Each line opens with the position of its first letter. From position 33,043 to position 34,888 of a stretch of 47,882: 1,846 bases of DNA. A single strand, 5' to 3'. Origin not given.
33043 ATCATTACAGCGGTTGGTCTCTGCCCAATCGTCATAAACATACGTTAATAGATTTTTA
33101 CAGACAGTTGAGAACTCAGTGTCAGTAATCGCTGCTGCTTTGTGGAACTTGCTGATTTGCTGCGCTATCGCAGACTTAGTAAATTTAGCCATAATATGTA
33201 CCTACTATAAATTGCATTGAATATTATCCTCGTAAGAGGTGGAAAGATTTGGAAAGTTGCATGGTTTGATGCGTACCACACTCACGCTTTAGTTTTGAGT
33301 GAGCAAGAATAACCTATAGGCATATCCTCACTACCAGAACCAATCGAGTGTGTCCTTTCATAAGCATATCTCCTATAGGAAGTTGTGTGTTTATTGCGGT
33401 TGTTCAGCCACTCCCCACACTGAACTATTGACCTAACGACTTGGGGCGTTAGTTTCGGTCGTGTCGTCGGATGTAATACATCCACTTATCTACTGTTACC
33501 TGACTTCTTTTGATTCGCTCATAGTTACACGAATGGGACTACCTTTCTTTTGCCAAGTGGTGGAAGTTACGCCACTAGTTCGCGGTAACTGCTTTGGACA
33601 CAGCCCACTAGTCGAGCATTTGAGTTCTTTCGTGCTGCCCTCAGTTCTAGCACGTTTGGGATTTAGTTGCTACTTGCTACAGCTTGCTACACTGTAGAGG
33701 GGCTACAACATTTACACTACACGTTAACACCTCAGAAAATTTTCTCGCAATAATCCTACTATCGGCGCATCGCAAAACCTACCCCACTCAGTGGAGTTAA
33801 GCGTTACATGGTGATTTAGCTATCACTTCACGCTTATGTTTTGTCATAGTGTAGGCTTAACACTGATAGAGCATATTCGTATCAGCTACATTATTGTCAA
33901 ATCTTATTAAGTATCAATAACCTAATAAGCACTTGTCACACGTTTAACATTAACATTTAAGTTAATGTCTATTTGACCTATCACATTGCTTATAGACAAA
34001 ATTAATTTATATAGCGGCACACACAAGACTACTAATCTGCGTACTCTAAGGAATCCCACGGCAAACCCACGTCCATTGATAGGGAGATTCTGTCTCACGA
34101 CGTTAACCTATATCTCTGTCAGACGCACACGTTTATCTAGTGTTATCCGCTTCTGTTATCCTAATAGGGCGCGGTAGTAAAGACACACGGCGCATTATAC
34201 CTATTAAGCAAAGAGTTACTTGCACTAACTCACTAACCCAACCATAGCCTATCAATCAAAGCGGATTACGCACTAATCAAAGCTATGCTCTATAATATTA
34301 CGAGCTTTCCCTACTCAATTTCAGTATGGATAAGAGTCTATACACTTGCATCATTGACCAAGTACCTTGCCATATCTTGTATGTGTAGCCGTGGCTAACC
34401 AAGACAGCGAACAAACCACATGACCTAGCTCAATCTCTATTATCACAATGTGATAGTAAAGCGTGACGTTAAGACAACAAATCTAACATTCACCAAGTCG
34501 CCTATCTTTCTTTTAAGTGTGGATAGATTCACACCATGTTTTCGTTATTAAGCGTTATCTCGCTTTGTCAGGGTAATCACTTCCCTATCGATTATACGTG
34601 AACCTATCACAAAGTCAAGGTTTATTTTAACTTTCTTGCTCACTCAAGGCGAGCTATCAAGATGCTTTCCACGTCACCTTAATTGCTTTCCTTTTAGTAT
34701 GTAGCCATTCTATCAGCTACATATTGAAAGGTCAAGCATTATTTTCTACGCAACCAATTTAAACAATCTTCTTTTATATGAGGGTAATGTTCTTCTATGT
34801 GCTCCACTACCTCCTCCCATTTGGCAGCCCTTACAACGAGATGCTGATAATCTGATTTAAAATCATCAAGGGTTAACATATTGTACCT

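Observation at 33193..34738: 1.55-kb ORF-free segment on the early strand, packed with promoters, palindromes and hairpins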

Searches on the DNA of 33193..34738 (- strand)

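Call 6: search_dna_similar(query=window:33193-34738:-, collection=phages, mode=distant, max_rows=40)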
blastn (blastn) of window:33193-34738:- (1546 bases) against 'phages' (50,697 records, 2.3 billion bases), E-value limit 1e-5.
Records with a match: 25; places in all: 25; records where one place covers at least 80% of the query: 0.
Best place of each record, by identity: 80-90% 8; 60-80% 17.
By first word of the organism name: Vibrio 24; phage 1.
By host as written in the record: - 15; Vibrio crassostreae 7; Vibrio harveyi 2; Vibrio splendidus 1.
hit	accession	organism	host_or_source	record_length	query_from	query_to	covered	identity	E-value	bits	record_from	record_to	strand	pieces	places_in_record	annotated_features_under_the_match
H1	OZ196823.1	Vibrio phage PS32B-8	Seawater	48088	43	1544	77%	77.7%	0e+0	869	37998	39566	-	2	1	hypothetical protein (x6)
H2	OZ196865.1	Vibrio phage PS32B-12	Seawater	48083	43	1544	77%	77.7%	0e+0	869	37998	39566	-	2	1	hypothetical protein (x6)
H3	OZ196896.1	Vibrio phage PS32B-9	Seawater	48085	43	1544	77%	77.7%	0e+0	869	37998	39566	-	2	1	hypothetical protein (x6)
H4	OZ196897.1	Vibrio phage PS32B-7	Seawater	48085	43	1544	77%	77.7%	0e+0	869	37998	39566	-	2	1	hypothetical protein (x6)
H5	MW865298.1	Vibrio phage PS32B.2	Vibrio crassostreae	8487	43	1544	77%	77.7%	0e+0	869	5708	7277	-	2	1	none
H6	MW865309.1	Vibrio phage PS35B.3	Vibrio crassostreae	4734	43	1544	77%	77.7%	0e+0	869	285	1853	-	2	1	none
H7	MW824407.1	Vibrio phage PS32B.1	Vibrio crassostreae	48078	43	1544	77%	77.7%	0e+0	869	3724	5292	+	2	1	none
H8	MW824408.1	Vibrio phage PS32B.11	Vibrio crassostreae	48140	43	1544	77%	77.7%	0e+0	869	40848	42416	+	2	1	none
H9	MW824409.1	Vibrio phage PS32B.6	Vibrio crassostreae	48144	43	1544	77%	77.7%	0e+0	869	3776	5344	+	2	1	none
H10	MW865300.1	Vibrio phage PS32B.3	Vibrio crassostreae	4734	43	1544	77%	77.6%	0e+0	864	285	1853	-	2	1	none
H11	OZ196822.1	Vibrio phage PS32B-4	Seawater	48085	43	1544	77%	77.6%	0e+0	865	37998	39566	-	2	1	hypothetical protein (x6)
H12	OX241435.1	Vibrio phage 464E53-1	Seawater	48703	43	1541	77%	76.9%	0e+0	816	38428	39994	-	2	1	hypothetical protein (x7)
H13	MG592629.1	Vibrio phage 1.264.O._10N.286.51.F2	Vibrio splendidus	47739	43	1544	65%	79.7%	9e-124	828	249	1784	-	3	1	none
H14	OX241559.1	Vibrio phage 468E53-1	Seawater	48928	2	1544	64%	80.5%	7e-119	865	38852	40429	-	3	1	hypothetical protein (x8)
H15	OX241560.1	Vibrio phage 177E37-1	Seawater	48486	2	1544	64%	80.5%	7e-119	865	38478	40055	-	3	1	hypothetical protein (x8)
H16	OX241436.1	Vibrio phage 521E56-1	Seawater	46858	2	1544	62%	80.5%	8e-106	811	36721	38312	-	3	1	hypothetical protein (x7)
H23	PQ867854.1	phage T4S1-k141_776450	Crassostrea hongkongensis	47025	42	1491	30%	72.5%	3e-35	217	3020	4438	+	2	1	none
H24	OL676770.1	Vibrio virus VPMCC5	Vibrio harveyi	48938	1089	1494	13%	76.7%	2e-11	139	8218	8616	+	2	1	none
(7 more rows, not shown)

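Call 8: get_annotated_region(hit=H1, flank=3000)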
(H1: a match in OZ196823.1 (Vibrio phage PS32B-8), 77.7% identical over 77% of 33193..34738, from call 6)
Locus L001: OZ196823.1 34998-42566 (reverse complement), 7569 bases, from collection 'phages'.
description: Vibrio phage PS32B-8 genome assembly, chromosome: VPPS32B-8_1.
organism: Vibrio phage PS32B-8 (NCBI taxid 3109715)
taxonomy: Viruses
host: -; source: Seawater; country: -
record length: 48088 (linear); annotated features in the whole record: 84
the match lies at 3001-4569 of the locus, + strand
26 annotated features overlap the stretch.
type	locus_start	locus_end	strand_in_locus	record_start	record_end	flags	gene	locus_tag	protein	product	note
CDS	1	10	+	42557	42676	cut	-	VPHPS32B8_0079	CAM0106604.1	hypothetical protein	-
CDS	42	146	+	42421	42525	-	-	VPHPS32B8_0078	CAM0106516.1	hypothetical protein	-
CDS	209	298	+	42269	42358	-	-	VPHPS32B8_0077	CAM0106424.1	hypothetical protein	-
CDS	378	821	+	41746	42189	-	-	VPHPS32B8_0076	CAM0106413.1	hypothetical protein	-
CDS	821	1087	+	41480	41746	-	-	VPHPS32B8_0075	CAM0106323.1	hypothetical protein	-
CDS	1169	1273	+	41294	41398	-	-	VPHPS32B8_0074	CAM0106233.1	hypothetical protein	-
CDS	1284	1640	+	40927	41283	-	-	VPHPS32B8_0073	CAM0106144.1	hypothetical protein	-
CDS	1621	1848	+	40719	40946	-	-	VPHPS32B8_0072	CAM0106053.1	hypothetical protein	-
CDS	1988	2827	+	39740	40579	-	-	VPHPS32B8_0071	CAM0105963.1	hypothetical protein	-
CDS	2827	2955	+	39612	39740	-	-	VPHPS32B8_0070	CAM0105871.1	hypothetical protein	-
CDS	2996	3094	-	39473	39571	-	-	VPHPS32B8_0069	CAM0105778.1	hypothetical protein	-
CDS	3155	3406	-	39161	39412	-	-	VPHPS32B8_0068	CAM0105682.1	hypothetical protein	-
CDS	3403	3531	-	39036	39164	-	-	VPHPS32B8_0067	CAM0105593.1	hypothetical protein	-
CDS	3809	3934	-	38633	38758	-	-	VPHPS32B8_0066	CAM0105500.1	hypothetical protein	-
CDS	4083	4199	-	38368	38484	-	-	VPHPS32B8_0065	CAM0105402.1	hypothetical protein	-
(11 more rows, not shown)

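Call 9: get_annotated_region(hit=H14, flank=3000)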
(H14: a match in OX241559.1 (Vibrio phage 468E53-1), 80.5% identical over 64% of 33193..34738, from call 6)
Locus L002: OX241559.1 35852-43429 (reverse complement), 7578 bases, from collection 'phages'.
description: Vibrio phage 468E53-1 genome assembly, chromosome: VP115E34_1.
organism: Vibrio phage 468E53-1 (NCBI taxid 2963205)
taxonomy: Viruses; Duplodnaviria; Heunggongvirae; Uroviricota; Caudoviricetes; Zobellviridae
host: -; source: Seawater; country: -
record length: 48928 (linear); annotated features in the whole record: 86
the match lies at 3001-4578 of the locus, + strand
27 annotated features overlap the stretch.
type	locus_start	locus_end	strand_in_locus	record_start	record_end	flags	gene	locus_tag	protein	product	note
CDS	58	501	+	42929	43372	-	-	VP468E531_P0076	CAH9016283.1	conserved hypothetical protein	-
CDS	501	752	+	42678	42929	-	-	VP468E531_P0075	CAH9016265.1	hypothetical protein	-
CDS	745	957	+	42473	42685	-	-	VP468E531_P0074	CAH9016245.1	conserved hypothetical protein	-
CDS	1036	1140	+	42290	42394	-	-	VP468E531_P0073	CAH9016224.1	hypothetical protein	-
CDS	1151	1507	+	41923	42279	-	-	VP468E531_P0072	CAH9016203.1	conserved hypothetical protein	-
CDS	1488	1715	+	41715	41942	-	-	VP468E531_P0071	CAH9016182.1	putative TMhelix containing protein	-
CDS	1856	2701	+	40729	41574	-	-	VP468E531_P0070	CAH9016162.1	putative coil containing protein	-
CDS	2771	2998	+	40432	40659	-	-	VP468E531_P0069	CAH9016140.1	hypothetical protein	-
CDS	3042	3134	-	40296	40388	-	-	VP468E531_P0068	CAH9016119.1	hypothetical protein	-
CDS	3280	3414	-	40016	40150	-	-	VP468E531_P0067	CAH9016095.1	hypothetical protein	-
CDS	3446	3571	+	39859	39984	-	-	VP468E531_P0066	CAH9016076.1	hypothetical protein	-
CDS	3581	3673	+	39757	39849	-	-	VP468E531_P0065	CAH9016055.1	hypothetical protein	-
CDS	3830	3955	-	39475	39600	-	-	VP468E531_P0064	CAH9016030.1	hypothetical protein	-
CDS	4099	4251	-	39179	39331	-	-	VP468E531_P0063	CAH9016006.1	hypothetical protein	-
CDS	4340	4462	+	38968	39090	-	-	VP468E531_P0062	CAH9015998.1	hypothetical protein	-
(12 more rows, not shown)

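Call 14: get_annotated_region(hit=H12, flank=3000)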
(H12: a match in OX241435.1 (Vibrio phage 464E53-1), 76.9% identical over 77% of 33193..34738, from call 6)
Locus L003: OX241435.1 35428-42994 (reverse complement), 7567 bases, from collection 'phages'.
description: Vibrio phage 464E53-1 genome assembly, chromosome: VP115E34_1.
organism: Vibrio phage 464E53-1 (NCBI taxid 2963203)
taxonomy: Viruses; Duplodnaviria; Heunggongvirae; Uroviricota; Caudoviricetes; Zobellviridae
host: -; source: Seawater; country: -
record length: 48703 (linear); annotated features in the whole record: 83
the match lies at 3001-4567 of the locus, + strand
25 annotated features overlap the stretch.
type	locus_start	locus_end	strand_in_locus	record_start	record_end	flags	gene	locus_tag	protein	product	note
CDS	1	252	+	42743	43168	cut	-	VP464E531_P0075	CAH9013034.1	hypothetical protein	-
CDS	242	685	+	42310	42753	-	-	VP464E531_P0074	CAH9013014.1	conserved hypothetical protein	-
CDS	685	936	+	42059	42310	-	-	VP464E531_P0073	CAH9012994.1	hypothetical protein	-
CDS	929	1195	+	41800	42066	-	-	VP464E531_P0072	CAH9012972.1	conserved hypothetical protein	-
CDS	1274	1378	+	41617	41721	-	-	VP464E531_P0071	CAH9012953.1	hypothetical protein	-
CDS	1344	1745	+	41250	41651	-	-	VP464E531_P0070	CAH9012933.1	conserved hypothetical protein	-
CDS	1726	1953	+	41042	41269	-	-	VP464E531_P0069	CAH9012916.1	putative TMhelix containing protein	-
CDS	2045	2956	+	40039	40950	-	-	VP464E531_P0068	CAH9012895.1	coil containing protein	-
CDS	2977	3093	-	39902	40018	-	-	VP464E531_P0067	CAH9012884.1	hypothetical protein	-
CDS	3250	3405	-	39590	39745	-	-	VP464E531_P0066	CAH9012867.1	hypothetical protein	-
CDS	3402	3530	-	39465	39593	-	-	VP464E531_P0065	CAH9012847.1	hypothetical protein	-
CDS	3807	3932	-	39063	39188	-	-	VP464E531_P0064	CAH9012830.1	hypothetical protein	-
CDS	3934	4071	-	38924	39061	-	-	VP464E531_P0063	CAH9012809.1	hypothetical protein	-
CDS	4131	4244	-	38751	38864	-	-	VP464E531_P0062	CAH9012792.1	hypothetical protein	-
CDS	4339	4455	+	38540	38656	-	-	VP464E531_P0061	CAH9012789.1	hypothetical protein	-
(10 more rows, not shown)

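Call 15: get_annotated_region(hit=H13, flank=3000)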
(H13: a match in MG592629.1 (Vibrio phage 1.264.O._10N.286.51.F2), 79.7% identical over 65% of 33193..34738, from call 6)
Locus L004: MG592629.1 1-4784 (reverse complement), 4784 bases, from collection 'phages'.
description: Vibrio phage 1.264.O._10N.286.51.F2, partial genome.
organism: Vibrio phage 1.264.O._10N.286.51.F2 (NCBI taxid 1881447)
taxonomy: Viruses; Duplodnaviria; Heunggongvirae; Uroviricota; Caudoviricetes; Zobellviridae
host: Vibrio splendidus; source: iron chloride precipitation of 0.2um-filtered seawater, resuspended in oxalate solution; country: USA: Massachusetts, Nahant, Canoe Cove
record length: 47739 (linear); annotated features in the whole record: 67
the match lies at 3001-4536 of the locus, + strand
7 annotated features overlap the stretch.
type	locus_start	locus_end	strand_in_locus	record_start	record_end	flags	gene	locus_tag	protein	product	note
CDS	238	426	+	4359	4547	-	-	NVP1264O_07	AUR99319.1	hypothetical protein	NVP1264O_07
CDS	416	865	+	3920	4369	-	-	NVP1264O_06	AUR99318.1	hypothetical protein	NVP1264O_06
CDS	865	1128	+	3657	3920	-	-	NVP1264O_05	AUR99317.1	hypothetical protein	NVP1264O_05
CDS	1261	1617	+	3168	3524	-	-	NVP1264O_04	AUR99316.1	hypothetical protein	NVP1264O_04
CDS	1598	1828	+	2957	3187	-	-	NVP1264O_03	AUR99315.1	TMhelix containing protein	NVP1264O_03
CDS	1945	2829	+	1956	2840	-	-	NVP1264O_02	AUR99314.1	coil containing protein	NVP1264O_02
CDS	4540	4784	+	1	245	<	-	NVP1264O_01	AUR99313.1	hypothetical protein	NVP1264O_01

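Call 16: get_annotated_region(hit=H16, flank=3000)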
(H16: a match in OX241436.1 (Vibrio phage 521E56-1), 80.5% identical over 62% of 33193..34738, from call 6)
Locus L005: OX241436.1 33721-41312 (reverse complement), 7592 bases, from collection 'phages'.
description: Vibrio phage 521E56-1 genome assembly, chromosome: VP115E34_1.
organism: Vibrio phage 521E56-1 (NCBI taxid 2963211)
taxonomy: Viruses; Duplodnaviria; Heunggongvirae; Uroviricota; Caudoviricetes; Zobellviridae
host: -; source: Seawater; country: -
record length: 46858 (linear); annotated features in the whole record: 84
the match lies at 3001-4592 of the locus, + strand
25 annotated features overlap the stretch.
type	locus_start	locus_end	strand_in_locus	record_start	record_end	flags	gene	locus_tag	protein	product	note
CDS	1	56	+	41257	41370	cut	-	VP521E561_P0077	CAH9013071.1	hypothetical protein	-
CDS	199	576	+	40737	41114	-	-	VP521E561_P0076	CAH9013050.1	hypothetical protein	-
CDS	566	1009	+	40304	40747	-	-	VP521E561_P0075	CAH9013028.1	conserved hypothetical protein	-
CDS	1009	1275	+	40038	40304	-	-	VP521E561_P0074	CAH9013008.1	conserved hypothetical protein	-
CDS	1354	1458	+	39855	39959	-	-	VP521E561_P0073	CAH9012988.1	hypothetical protein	-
CDS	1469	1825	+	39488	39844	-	-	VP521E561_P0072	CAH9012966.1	conserved hypothetical protein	-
CDS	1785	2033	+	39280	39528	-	-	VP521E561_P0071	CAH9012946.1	putative TMhelix containing protein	-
CDS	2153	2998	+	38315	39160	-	-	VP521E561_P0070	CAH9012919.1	coil containing protein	-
CDS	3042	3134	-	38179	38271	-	-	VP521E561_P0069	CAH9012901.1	hypothetical protein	-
CDS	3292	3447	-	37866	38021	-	-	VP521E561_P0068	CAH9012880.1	hypothetical protein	-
CDS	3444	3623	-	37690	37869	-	-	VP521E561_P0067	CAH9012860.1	hypothetical protein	-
CDS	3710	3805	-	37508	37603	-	-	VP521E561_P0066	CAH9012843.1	hypothetical protein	-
CDS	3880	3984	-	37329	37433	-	-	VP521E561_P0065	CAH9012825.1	hypothetical protein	-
CDS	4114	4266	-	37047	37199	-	-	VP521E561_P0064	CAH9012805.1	hypothetical protein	-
CDS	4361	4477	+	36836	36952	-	-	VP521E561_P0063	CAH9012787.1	hypothetical protein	-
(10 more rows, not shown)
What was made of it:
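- Automated annotations place 5-8 small hypothetical ORFs here, mostly on the opposite strand (calls 8, 9, 14, 16).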

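Call 17: get_annotated_region(hit=H23, flank=3000)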
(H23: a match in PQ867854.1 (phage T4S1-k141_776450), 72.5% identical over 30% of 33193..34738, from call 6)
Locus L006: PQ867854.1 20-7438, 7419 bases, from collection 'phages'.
description: Phage T4S1-k141_776450, complete genome.
organism: phage T4S1-k141_776450 (NCBI taxid 3405107)
taxonomy: Viruses; Duplodnaviria; Heunggongvirae; Uroviricota; Caudoviricetes; Zobellviridae
host: -; source: Crassostrea hongkongensis; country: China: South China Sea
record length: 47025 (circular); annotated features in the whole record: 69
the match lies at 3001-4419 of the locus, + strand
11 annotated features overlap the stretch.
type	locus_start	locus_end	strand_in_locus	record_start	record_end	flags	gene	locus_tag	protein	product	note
CDS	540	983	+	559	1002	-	-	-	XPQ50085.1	hypothetical protein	ORF1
CDS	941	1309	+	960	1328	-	-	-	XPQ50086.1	hypothetical protein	ORF2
CDS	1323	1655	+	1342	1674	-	-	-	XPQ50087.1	hypothetical protein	ORF3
CDS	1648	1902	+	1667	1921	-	-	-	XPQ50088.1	putative glycosyltransferase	ORF4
CDS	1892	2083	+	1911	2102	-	-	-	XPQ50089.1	hypothetical protein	ORF5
CDS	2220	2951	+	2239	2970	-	-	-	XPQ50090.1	hypothetical protein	ORF6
CDS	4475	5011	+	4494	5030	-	-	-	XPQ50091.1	hypothetical protein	ORF7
CDS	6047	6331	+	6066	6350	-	-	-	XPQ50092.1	hypothetical protein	ORF8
CDS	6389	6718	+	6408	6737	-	-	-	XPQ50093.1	hypothetical protein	ORF9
CDS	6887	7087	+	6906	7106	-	-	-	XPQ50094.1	hypothetical protein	ORF10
CDS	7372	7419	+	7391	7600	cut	-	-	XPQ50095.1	hypothetical protein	ORF11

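Call 18: get_annotated_region(hit=H24, flank=4000)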
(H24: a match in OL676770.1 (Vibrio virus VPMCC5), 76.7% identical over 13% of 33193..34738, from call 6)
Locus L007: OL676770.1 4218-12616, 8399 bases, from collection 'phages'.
description: Vibrio virus VPMCC5, complete genome.
organism: Vibrio virus VPMCC5 (NCBI taxid 2900301)
taxonomy: Viruses; Duplodnaviria; Heunggongvirae; Uroviricota; Caudoviricetes; Zobellviridae
host: Vibrio harveyi; source: -; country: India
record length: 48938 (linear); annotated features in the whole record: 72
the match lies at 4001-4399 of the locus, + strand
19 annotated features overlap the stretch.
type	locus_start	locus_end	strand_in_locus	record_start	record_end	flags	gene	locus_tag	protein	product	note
CDS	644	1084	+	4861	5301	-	-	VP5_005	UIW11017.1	hypothetical protein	-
CDS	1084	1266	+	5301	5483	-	-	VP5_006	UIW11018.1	putative 3D-(3,5/4)-trihydroxycyclohexane-1,2-dione acylhydrolase (decyclizing)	-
CDS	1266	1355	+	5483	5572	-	-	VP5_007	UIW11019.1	hypothetical protein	-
CDS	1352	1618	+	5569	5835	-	-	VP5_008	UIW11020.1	hypothetical protein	-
CDS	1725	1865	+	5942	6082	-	-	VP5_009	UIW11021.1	putative glycosyltransferase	-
CDS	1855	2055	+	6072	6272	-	-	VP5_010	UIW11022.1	putative FG-GAP-like repeat-containing protein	-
CDS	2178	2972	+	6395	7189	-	-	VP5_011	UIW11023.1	putative coil containing protein I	-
CDS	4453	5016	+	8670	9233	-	-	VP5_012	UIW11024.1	hypothetical protein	-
CDS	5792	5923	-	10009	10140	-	-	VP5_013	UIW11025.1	putative nitrate reductase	-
CDS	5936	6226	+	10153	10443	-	-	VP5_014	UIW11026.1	putative TMhelix containing protein I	-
CDS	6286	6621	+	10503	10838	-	-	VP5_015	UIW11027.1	putative TMhelix containing protein II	-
CDS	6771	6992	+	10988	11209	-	-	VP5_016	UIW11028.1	hypothetical protein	-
CDS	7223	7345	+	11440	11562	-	-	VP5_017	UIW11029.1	putative branched-chain amino acid ABC transpoter permease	-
CDS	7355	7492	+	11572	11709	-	-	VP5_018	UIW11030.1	hypothetical protein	-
CDS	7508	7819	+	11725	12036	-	-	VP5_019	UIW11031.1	hypothetical protein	-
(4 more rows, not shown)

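Call 91: build_rna_model(alignment_id=A5)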
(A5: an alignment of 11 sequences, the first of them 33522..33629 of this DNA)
Model R1 built from alignment A5 (11 sequences, 120 columns); structure: RNAalifold consensus.
model positions 108; base pairs 16; branch points 1; effective number of sequences 1.47; information 0.59 bits per position. Calibrated on 0.2 Mb of random sequence (short: E-values are rough).
structure used (alignment columns):
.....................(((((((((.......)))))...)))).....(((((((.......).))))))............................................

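Call 92: search_with_rna_model(model_id=R1, sources=[window, L002, L004, L005, L009, L017, L018, L019, L020, L016], max_evalue=10, show_alignments=4)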
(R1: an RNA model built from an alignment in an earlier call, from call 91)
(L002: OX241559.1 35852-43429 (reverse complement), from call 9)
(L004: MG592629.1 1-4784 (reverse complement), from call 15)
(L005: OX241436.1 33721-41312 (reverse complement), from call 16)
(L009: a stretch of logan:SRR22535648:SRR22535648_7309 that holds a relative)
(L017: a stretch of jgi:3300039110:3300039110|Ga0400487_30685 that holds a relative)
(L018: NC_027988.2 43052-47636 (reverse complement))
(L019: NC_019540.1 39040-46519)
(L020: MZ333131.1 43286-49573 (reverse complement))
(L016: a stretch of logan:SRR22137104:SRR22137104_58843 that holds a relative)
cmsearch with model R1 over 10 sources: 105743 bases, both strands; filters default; matches with E-value up to 10: 2.
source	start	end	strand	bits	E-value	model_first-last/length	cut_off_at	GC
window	33522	33629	-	120.9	2.3e-22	1-108/108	no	0.47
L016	1302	1409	+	111.7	1.8e-20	1-108/108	no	0.45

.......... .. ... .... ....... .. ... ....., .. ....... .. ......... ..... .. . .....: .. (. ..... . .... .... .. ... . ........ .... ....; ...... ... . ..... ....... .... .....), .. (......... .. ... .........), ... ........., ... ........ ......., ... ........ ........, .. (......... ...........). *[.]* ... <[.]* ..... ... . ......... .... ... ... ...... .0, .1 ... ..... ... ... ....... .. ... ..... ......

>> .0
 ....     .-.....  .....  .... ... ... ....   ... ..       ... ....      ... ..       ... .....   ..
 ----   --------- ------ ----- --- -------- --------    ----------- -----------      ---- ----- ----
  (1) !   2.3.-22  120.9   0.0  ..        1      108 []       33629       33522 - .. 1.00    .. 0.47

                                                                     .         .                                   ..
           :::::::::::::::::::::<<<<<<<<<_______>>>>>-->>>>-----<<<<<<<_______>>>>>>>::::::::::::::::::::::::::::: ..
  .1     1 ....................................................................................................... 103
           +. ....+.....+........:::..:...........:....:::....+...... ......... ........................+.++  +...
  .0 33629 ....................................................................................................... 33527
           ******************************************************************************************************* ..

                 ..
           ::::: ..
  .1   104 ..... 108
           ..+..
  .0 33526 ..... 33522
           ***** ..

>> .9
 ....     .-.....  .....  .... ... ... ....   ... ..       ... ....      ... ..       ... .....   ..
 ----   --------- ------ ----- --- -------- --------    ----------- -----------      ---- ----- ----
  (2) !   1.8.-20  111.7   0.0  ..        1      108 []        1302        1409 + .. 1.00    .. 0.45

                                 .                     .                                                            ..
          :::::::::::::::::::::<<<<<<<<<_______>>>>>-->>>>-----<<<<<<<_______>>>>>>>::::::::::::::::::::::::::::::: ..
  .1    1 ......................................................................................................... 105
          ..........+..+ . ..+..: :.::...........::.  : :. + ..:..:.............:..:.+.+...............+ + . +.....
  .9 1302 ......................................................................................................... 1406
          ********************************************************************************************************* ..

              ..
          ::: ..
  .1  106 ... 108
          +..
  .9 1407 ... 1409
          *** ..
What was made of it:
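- Tried and rejected: It misses L017-L020 and the phages carrying the alternative module (call 92).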
